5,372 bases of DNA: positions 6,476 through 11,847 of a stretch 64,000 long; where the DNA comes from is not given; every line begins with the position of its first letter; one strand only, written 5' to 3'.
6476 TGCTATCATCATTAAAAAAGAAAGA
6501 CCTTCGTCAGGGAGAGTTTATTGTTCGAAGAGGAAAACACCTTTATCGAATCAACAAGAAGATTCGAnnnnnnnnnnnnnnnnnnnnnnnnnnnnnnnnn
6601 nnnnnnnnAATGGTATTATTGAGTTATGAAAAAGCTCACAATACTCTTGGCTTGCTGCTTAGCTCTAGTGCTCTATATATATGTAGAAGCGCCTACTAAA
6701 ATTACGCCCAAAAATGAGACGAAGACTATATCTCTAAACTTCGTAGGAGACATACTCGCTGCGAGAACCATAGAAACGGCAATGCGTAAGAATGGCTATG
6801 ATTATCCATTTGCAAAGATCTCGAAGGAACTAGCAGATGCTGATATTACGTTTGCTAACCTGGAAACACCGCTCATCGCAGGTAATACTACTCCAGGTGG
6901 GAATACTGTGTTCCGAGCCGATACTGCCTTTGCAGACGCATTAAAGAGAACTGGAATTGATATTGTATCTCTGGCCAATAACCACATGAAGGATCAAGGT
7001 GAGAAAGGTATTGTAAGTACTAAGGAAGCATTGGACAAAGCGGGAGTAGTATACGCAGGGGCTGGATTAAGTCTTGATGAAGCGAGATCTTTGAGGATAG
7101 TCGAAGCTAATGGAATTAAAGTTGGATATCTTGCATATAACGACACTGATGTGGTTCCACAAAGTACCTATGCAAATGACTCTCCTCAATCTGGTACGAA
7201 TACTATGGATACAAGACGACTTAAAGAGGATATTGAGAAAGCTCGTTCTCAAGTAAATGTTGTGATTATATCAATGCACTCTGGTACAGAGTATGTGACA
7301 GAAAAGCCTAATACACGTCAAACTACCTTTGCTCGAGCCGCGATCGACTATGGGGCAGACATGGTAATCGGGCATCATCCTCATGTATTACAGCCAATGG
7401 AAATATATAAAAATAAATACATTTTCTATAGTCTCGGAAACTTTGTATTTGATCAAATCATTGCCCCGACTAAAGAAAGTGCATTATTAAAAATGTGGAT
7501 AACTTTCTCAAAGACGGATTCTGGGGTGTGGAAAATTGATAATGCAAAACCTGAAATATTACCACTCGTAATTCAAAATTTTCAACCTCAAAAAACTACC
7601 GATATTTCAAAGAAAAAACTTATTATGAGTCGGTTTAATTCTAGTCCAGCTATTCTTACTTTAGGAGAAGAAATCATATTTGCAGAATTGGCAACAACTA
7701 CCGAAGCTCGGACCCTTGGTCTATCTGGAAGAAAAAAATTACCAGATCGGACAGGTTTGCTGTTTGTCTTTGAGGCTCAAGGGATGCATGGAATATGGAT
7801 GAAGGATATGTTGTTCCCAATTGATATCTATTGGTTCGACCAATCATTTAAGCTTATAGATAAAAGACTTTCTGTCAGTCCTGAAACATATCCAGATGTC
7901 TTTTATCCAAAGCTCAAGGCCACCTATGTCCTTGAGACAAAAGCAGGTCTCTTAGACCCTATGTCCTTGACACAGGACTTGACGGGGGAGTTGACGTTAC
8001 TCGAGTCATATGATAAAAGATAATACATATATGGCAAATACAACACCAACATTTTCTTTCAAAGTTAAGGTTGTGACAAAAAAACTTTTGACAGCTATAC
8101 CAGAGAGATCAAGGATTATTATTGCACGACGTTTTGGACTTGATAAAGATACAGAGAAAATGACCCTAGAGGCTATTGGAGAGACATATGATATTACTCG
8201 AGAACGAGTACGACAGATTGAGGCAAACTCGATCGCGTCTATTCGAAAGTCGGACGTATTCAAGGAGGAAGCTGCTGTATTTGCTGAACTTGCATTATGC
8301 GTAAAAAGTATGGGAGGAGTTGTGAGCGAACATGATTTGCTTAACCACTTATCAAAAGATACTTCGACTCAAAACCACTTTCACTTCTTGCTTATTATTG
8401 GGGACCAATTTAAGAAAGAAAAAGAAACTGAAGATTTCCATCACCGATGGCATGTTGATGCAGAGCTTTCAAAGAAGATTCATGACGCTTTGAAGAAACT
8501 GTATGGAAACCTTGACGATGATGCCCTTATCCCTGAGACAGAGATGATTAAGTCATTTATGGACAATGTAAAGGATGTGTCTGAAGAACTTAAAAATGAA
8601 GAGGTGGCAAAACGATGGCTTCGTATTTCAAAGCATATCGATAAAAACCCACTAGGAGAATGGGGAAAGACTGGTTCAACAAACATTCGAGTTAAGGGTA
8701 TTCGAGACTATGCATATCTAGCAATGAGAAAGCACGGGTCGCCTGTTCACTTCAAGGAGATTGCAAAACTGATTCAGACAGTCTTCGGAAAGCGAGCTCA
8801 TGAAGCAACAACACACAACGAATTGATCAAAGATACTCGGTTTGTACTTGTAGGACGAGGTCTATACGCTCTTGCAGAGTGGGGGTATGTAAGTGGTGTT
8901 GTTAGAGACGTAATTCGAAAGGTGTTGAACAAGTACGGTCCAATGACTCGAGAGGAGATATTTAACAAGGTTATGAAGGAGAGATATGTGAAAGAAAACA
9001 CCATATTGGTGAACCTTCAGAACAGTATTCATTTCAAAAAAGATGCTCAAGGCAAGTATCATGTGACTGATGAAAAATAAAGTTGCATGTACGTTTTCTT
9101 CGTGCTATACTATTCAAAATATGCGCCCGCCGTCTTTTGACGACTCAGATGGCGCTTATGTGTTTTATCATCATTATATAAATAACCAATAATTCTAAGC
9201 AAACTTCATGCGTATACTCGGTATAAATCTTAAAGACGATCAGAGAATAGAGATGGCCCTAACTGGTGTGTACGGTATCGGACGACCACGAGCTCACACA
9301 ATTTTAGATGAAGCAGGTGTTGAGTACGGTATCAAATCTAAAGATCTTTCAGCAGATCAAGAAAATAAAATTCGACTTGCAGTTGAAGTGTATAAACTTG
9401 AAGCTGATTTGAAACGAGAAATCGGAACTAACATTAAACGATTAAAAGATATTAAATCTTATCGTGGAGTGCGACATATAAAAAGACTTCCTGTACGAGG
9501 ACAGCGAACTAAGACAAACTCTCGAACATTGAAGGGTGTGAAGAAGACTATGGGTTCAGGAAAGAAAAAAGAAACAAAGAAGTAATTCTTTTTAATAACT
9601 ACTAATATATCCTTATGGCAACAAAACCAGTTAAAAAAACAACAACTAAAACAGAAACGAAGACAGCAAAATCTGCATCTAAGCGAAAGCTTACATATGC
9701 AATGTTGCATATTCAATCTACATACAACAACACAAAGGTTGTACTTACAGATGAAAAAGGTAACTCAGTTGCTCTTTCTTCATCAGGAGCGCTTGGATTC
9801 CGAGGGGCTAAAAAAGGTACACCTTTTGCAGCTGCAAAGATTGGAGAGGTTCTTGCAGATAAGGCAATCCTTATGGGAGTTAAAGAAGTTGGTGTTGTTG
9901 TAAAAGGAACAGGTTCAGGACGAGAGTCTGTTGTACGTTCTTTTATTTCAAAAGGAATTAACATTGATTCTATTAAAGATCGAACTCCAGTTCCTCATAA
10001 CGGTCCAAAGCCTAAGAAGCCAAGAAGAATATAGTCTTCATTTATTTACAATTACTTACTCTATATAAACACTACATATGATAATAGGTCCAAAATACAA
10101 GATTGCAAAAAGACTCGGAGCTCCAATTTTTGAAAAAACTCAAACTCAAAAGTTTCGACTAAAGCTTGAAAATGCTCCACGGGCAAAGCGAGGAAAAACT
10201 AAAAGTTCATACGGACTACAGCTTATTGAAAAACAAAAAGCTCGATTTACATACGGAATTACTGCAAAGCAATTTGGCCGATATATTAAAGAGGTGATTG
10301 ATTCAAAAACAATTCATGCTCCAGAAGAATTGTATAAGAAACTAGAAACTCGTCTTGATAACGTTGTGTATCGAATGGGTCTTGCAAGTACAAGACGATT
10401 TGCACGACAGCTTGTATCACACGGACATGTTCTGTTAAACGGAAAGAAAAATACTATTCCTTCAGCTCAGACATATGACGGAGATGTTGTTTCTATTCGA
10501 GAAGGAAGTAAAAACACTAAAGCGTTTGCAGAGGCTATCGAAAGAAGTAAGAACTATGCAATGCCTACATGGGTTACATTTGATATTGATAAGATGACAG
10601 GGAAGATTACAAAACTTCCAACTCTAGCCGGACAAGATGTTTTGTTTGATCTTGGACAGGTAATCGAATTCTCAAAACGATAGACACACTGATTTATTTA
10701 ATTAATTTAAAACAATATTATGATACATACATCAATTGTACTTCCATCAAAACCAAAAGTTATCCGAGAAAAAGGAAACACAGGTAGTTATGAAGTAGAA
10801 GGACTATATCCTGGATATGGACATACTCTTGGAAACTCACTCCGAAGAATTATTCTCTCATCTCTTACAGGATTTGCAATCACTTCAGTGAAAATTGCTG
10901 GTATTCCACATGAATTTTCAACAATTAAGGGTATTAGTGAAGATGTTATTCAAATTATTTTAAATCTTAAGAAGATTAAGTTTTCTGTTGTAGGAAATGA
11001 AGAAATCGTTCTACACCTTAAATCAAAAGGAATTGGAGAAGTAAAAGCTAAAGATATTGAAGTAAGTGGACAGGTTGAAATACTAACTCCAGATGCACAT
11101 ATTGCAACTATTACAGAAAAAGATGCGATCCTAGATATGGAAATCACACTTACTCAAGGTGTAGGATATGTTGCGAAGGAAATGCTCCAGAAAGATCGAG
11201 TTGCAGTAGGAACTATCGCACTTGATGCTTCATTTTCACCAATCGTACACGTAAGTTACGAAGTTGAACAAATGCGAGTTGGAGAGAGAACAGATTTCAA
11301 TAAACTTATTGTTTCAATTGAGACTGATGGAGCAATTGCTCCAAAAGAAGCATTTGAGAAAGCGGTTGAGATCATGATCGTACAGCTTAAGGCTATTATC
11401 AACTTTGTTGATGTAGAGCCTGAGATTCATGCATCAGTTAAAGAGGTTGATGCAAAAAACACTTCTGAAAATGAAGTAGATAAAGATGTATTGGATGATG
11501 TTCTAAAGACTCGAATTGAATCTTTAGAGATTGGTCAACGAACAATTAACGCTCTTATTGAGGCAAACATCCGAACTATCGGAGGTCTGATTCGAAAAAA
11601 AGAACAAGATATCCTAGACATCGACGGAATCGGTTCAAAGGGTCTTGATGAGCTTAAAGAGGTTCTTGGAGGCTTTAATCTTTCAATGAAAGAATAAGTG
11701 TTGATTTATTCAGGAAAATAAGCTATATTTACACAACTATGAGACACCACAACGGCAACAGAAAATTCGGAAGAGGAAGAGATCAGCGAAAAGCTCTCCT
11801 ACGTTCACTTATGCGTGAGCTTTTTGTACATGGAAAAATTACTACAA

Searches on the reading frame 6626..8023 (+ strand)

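Call 88: search_protein_families(library=pfam, proteins=[window:6626-8023:+], max_evalue=0.00001)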
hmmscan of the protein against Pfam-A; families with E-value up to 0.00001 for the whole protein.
window:6626-8023:+ (465 aa): 2 families
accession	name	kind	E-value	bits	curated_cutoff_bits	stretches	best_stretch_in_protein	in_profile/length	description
PF09587.15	PGA_cap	-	6.1e-79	265.5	27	1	37-277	2-255/255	Bacterial capsule synthesis protein PGA_cap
PF02643.20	DUF192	-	3.1e-20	72.5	27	1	353-449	3-89/96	Uncharacterized ACR, COG1430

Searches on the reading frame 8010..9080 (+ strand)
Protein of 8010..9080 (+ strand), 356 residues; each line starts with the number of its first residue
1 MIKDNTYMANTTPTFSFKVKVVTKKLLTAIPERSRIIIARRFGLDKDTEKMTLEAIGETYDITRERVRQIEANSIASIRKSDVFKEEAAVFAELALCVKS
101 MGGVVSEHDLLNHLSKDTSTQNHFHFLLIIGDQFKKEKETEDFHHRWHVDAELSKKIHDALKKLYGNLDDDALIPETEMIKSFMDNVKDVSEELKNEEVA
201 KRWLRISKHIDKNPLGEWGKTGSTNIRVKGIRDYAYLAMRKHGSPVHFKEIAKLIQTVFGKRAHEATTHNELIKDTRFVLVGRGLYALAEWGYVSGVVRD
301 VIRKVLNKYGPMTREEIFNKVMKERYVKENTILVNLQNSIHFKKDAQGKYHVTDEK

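Call 88: search_protein_families(library=pfam, proteins=[window:8010-9080:+], max_evalue=0.00001)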
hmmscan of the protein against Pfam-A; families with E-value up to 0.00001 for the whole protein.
window:8010-9080:+ (356 aa): 2 families
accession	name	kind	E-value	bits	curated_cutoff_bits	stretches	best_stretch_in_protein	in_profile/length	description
PF04545.22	Sigma70_r4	-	9.8e-12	44.7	24.1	1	27-80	2-50/50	Sigma-70, region 4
PF05066.19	HARE-HTH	-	3.8e-09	37.2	25.9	0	234-291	6-71/71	HB1, ASXL, restriction endonuclease HTH domain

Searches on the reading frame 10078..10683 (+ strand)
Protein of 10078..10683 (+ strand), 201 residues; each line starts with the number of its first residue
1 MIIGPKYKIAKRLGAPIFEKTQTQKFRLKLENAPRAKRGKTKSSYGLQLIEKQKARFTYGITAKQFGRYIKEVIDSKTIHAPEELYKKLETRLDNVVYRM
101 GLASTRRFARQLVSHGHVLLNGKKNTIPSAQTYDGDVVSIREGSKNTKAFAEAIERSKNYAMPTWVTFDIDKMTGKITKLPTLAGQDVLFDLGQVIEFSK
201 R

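Call 88: search_protein_families(library=pfam, proteins=[window:10078-10683:+], max_evalue=0.00001)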
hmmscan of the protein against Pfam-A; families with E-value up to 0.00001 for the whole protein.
window:10078-10683:+ (201 aa): 2 families
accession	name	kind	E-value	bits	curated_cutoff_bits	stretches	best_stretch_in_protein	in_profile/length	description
PF01479.30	S4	-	2.7e-17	62.7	22.8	1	92-131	2-41/48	S4 domain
PF00163.24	Ribosomal_S4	-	9.2e-14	52.4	23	1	3-79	3-85/95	Ribosomal protein S4/S9 N-terminal domain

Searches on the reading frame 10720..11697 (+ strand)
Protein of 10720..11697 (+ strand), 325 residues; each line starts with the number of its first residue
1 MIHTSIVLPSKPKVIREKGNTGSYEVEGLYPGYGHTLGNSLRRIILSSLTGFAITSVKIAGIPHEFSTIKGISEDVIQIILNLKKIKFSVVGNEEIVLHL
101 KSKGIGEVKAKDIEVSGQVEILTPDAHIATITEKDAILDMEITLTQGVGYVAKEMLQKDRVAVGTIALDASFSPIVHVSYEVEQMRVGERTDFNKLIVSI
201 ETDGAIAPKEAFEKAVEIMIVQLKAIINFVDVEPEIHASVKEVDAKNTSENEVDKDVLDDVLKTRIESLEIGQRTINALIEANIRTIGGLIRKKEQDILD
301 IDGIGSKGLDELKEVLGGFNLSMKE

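Call 88: search_protein_families(library=pfam, proteins=[window:10720-11697:+], max_evalue=0.00001)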
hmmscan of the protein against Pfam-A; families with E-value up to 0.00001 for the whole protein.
window:10720-11697:+ (325 aa): 3 families
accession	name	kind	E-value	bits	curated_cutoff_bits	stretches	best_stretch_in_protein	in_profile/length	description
PF01000.31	RNA_pol_A_bac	-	5.1e-28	98.1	33.9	1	57-173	1-119/119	RNA polymerase Rpb3/RpoA insert domain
PF01193.29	RNA_pol_L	-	5.3e-21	74.6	24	1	31-222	5-73/74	RNA polymerase Rpb3/Rpb11 dimerisation domain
PF03118.21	RNA_pol_A_CTD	-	1.1e-12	47.9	23.8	1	259-316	8-65/67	Bacterial RNA polymerase, alpha chain C terminal domain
